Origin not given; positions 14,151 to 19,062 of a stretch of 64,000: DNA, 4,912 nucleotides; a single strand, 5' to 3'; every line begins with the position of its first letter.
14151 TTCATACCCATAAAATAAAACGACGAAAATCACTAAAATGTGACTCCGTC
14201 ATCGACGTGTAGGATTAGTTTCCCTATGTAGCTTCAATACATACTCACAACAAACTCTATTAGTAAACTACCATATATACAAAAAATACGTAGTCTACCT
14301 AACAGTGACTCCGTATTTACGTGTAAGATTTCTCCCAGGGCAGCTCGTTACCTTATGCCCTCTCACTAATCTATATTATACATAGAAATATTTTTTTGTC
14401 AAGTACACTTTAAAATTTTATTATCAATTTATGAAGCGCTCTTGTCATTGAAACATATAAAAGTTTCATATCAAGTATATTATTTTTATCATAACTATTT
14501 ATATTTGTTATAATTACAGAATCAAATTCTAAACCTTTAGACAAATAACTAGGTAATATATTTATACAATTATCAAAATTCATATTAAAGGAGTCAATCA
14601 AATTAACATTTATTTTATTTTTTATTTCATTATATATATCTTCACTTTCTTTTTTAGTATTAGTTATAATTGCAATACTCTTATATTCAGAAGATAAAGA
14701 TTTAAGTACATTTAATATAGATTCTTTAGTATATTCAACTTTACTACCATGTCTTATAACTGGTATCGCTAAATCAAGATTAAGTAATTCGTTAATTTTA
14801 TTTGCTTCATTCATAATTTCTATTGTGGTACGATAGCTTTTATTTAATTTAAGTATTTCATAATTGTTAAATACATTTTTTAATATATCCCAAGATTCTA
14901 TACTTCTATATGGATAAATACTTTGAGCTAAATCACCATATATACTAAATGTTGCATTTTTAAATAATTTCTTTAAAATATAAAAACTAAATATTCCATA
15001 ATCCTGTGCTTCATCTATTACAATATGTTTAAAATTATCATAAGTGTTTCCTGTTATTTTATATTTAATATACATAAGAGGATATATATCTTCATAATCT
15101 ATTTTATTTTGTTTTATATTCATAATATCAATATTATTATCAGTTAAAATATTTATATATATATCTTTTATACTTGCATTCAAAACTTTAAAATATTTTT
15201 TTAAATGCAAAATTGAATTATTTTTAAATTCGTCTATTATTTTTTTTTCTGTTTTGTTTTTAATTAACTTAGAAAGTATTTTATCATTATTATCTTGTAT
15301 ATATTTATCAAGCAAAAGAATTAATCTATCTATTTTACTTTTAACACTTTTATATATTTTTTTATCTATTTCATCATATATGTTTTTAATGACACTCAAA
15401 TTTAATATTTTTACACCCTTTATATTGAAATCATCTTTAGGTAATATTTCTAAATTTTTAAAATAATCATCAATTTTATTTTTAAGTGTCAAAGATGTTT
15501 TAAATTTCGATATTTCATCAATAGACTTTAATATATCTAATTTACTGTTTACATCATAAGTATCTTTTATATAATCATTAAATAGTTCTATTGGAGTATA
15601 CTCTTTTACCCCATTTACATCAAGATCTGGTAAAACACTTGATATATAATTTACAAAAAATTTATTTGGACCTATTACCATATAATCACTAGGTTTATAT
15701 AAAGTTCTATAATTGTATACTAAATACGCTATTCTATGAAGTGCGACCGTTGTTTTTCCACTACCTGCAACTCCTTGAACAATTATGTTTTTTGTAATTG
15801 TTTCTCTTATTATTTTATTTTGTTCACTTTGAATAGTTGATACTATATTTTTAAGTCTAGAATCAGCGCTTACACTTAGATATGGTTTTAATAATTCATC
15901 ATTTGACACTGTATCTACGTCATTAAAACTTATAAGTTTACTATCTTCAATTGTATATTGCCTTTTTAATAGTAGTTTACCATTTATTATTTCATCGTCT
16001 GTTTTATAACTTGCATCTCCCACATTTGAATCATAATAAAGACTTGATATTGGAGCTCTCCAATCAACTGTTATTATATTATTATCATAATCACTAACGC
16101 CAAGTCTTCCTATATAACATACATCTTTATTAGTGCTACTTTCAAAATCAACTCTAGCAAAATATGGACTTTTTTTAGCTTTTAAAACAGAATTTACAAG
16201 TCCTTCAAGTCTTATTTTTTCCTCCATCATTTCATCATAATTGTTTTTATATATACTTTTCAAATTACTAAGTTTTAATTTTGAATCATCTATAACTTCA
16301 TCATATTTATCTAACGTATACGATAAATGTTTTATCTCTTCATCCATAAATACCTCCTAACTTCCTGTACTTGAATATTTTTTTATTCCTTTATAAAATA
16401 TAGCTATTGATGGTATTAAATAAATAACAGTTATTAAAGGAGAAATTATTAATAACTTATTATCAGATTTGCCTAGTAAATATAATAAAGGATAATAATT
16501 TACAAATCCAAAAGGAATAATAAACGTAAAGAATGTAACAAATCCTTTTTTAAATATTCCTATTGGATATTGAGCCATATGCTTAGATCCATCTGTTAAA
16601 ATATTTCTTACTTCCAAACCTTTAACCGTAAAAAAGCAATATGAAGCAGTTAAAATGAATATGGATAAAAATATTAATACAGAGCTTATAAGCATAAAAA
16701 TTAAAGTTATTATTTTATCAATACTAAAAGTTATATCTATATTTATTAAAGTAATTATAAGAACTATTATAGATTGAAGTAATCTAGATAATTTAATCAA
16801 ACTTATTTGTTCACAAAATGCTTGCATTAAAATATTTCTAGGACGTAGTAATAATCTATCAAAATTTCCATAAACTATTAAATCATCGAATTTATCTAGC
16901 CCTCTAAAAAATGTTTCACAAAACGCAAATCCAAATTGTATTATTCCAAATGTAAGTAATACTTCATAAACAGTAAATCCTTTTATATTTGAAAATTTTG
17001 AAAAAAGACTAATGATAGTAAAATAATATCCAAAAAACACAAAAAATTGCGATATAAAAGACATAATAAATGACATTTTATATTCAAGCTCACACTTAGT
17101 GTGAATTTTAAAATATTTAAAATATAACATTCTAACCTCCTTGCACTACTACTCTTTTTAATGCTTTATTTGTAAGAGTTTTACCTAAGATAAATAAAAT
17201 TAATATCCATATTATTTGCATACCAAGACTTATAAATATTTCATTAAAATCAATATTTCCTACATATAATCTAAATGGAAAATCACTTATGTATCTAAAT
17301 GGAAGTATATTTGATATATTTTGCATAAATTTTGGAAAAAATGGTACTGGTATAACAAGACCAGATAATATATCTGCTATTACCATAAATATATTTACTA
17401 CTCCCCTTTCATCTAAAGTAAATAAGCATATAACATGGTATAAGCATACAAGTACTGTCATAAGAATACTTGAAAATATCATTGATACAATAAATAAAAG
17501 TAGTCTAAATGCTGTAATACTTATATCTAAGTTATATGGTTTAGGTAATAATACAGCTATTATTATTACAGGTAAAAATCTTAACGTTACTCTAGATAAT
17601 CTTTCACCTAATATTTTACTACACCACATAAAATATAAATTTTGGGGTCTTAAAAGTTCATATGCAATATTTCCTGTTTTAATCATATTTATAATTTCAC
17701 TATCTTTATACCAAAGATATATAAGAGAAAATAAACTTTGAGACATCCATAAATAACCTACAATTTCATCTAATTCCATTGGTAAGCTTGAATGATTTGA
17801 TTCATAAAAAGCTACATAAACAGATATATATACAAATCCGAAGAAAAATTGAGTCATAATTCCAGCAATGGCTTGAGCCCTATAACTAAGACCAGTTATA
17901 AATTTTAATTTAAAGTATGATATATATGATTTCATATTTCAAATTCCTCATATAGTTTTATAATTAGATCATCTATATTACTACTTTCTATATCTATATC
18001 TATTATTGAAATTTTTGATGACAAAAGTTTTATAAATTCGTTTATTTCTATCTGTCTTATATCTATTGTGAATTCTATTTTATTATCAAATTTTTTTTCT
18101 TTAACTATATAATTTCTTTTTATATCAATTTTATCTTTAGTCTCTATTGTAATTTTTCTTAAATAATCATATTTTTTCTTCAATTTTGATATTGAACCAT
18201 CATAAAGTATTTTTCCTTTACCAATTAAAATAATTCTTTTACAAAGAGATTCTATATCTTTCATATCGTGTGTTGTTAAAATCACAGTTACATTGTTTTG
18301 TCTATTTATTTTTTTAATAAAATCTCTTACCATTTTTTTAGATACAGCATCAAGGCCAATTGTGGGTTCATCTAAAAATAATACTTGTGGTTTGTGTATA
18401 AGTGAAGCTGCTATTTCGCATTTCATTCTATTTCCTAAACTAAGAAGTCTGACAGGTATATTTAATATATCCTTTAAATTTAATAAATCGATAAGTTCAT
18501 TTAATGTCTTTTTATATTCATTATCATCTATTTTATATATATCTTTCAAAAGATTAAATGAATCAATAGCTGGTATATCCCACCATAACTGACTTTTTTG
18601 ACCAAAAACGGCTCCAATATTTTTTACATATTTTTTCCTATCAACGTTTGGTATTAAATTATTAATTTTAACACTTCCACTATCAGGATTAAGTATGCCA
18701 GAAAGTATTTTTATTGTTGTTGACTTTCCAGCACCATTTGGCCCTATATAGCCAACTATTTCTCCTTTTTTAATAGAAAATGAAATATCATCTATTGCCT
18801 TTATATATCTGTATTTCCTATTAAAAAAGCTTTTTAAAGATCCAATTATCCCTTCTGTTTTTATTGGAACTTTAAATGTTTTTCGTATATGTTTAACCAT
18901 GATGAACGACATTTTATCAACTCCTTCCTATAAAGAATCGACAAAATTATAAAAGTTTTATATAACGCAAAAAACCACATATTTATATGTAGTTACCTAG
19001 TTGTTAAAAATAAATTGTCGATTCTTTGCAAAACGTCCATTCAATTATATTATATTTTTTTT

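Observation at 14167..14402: Two tandem copies of an unrecognised riboswitch-like RNA, each with its own terminator, controlling an ABC-2 exporter operon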

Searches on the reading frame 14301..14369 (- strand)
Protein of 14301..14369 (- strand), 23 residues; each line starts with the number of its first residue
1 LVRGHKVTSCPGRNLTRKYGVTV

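Call 61: search_protein_families(library=ncbifam, max_evalue=0.05, proteins=[L180:8877-9404:+])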
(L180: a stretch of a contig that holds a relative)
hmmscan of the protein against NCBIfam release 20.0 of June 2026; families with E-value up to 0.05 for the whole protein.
L180:8877-9404:+ (175 aa): 30 families (the best 25 are shown)
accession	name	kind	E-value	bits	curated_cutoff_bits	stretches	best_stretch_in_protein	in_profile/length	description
TIGR01575.1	rimI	equivalog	1.9e-09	37.8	86.4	1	51-159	20-121/132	ribosomal protein S18-alanine N-acetyltransferase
NF043067.1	AAC_6p_group_E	equivalog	5.7e-08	32.7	140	1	43-147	18-124/140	aminoglycoside 6'-N-acetyltransferase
TIGR03585.1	PseH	equivalog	5e-07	29.9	93.1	1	51-171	38-154/156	UDP-4-amino-4,6-dideoxy-N-acetyl-beta-L-altrosamine N-acetyltransferase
NF041158.1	Spm_actase_Thplmales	equivalog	7.8e-07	29.4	225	1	6-116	2-108/115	spermidine N(1)-acetyltransferase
NF040503.1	resist_ArsN1a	equivalog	4.6e-06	26.5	170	1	47-149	33-132/159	arsinothricin resistance N-acetyltransferase ArsN1 family A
NF002959.0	PRK03624.1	equivalog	8.8e-06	25.5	124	1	58-149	43-128/147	GNAT family acetyltransferase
NF049894.1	CG3035_N_ac_Glu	equivalog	1.1e-05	24.8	280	1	68-149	208-288/300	N-acetylglutamate synthase, CG3035 family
NF033078.2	AAC_6p_Ia_fam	equivalog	7.2e-05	22.7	265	1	45-134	34-116/181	AAC(6')-Ia family aminoglycoside 6'-N-acetyltransferase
NF000140.3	AAC_6p_Salmo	exception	0.00037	20.8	270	1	56-150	35-132/145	cryptic aminoglycoside N-acetyltransferase AAC(6')-Iy/Iaa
NF000050.2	AAC_6p_A29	exception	0.00039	20.2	250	1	9-139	4-121/131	aminoglycoside 6'-N-acetyltransferase AAC(6')-29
NF007539.0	PRK10151.1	equivalog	0.00059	19.5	184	1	3-144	8-144/179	50S ribosomal protein L7/L12-serine acetyltransferase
NF033076.0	AAC_6p_Yersi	exception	0.00075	19.9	290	1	70-154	46-133/140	aminoglycoside 6'-N-acetyltransferase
TIGR02382.1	wecD_rffC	equivalog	0.00088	18.9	195.1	1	96-149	125-179/191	dTDP-4-amino-4,6-dideoxy-D-galactose acyltransferase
NF033374.6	AAC_6p_Id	exception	0.001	19.1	320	1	74-154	54-137/149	aminoglycoside N-acetyltransferase AAC(6')-Id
NF008212.0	PRK10975.1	equivalog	0.0011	18.8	219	1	95-153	164-223/232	dTDP-4-amino-4,6-dideoxy-D-galactose acyltransferase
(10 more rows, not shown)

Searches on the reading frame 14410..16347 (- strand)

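Call 6: search_protein_families(library=pfam, proteins=[window:14410-16347:-])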
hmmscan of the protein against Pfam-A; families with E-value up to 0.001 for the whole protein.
window:14410-16347:- (645 aa): 7 families
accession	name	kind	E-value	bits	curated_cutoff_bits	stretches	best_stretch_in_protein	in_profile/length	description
PF00580.27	UvrD-helicase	-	6.7e-13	49.4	23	2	288-482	61-257/271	UvrD/REP helicase N-terminal domain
PF13245.12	AAA_19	-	2.9e-08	34.4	25.1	0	433-478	86-131/134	AAA domain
PF13538.12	UvrD_C_2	-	9.4e-08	32.3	27.4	1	600-643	7-51/52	UvrD-like helicase C-terminal domain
PF01443.25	Viral_helicase1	-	3.2e-07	30.8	21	0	438-643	59-226/228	Viral superfamily 1 RNA helicase core domain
PF00270.35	DEAD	-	0.00015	22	26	0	175-227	3-53/167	DEAD/DEAH box helicase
PF02562.22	PhoH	-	0.0007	19.6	27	0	383-497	73-179/205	PhoH-like protein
PF13361.12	UvrD_C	-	0.0008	19.4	25.6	0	330-643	60-345/350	UvrD-like helicase C-terminal domain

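Call 61: search_protein_families(library=ncbifam, max_evalue=0.05, proteins=[window:14410-16347:-])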
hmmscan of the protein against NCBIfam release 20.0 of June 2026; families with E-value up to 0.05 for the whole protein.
window:14410-16347:- (645 aa): 12 families
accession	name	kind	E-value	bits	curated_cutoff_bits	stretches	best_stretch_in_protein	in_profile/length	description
NF041464.1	HelD_BACSU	equivalog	2.5e-115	386.1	419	2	51-332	89-387/779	RNA polymerase recycling motor HelD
NF041254.1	motor_HelR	exception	5.8e-45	153.8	750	2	70-310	86-317/706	RNA polymerase recycling motor ATPase HelR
NF041258.1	motor_HelR_2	exception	5.3e-40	137.3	1100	2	62-268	66-267/713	RNA polymerase recycling motor ATPase HelR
NF041465.1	HelD_MYCSM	equivalog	4.6e-35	120.9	1051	2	71-255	77-259/719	RNA polymerase recycling motor HelD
NF008743.0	PRK11773.1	equivalog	6.5e-15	54.5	965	2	429-518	204-296/720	DNA helicase II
TIGR01075.1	uvrD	equivalog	2.2e-13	49.4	1144.45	1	430-519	200-292/715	DNA helicase II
TIGR00609.1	recB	equivalog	3.3e-07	28.8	696.05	1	437-564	370-499/1175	exodeoxyribonuclease V subunit beta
NF008276.0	PRK11054.1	equivalog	0.00047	18.8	543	0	176-212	201-236/684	DNA helicase IV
TIGR02784.1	addA_alphas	equivalog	0.0018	16.6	860.75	0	627-643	851-867/1138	double-strand break repair helicase AddA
NF010407.0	PRK13833.1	subfamily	0.01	15.3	499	1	172-212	129-171/323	conjugal transfer protein TrbB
NF033198.0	F430_CfbA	equivalog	0.033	14.2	120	0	529-621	3-87/122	sirohydrochlorin nickelochelatase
TIGR02782.1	TrbB_P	equivalog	0.044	13.1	304.55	0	172-210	121-161/303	P-type conjugative transfer ATPase TrbB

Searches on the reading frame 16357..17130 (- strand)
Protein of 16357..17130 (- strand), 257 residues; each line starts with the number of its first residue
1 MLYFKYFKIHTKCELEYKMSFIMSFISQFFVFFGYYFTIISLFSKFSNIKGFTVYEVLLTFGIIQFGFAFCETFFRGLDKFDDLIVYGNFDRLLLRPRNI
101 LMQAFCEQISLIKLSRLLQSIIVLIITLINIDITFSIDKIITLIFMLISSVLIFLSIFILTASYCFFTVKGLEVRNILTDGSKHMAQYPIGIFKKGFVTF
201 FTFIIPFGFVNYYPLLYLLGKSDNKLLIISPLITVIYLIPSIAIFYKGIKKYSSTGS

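Call 6: search_protein_families(library=pfam, proteins=[window:16357-17130:-])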
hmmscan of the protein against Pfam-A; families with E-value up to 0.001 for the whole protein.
window:16357-17130:- (257 aa): 1 family
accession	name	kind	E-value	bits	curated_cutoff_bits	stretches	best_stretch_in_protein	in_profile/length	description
PF06182.17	ABC2_membrane_6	-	3.8e-39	135.3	22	1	31-256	3-229/229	ABC-2 family transporter protein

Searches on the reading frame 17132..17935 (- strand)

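Call 6: search_protein_families(library=pfam, proteins=[window:17132-17935:-])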
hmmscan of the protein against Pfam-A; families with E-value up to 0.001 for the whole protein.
window:17132-17935:- (267 aa): 3 families
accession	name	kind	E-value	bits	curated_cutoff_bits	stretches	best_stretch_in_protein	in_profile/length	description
PF06182.17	ABC2_membrane_6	-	9.5e-16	58.7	22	1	58-265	29-228/229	ABC-2 family transporter protein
PF01061.29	ABC2_membrane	-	0.00031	20.8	26.9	1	18-216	21-202/211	ABC-2 type transporter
PF12698.13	ABC2_membrane_3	-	0.00076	19.1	31.6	1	119-251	217-345/347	ABC-2 family transporter protein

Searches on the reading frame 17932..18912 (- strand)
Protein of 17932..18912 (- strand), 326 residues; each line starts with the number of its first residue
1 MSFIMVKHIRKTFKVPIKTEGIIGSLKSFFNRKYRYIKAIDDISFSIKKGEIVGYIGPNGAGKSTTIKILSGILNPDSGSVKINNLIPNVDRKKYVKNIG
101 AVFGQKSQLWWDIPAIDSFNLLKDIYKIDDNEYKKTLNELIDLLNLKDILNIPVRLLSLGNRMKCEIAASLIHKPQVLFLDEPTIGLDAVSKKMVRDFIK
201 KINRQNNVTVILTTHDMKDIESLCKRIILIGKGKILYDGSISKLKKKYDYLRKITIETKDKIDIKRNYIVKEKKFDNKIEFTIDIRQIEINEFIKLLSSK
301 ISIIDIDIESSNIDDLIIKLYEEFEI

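Call 6: search_protein_families(library=pfam, proteins=[window:17932-18912:-])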
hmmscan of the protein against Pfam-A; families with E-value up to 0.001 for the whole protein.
window:17932-18912:- (326 aa): 4 families
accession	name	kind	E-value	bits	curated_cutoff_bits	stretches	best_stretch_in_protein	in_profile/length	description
PF00005.33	ABC_tran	-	7.9e-27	95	25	1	41-184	2-136/137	ABC transporter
PF13304.12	AAA_21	-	3.1e-12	47.6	27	1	140-216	221-299/304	AAA domain, putative AbiEii toxin, Type IV TA system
PF00004.35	AAA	-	1.3e-05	26.1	21.2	0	56-223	4-117/131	ATPase family associated with various cellular activities (AAA)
PF02463.25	SMC_N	-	0.00082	19.3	40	1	52-221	26-203/220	RecF/RecN/SMC N terminal domain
